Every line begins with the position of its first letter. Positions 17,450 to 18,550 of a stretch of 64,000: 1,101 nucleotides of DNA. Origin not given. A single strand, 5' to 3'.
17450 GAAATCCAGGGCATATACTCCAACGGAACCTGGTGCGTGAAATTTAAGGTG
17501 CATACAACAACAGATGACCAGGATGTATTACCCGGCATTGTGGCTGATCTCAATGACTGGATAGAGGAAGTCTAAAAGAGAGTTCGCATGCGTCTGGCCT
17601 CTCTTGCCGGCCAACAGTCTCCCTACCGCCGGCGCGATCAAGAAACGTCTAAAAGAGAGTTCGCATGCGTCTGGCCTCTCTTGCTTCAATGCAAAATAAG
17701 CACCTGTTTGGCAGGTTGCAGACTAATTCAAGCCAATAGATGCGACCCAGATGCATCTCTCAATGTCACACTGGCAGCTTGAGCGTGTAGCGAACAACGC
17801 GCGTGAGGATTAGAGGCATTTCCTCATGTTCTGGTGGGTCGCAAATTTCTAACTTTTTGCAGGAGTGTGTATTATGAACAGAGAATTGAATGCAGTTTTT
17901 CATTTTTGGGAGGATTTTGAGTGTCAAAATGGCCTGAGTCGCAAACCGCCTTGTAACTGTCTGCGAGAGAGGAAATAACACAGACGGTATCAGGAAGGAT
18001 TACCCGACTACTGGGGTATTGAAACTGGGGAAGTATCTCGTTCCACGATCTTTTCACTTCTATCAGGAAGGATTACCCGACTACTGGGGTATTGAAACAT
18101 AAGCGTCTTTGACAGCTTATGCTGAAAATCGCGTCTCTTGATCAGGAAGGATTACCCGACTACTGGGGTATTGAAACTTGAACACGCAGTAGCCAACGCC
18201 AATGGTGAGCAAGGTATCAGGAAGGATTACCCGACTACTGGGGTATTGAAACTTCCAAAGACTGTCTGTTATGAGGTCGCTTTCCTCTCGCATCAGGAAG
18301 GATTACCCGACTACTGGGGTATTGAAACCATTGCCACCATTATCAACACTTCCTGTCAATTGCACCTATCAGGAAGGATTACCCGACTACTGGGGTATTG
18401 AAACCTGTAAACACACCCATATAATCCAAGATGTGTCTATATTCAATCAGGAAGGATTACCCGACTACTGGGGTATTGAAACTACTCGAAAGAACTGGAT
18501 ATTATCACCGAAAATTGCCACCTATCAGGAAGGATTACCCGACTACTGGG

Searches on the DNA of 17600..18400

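Call 73: search_rna_families(source=window, start=17600, end=18400, threshold=evalue, max_evalue=1)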
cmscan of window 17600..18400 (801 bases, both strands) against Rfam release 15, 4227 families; matches with E-value up to 1: 0.
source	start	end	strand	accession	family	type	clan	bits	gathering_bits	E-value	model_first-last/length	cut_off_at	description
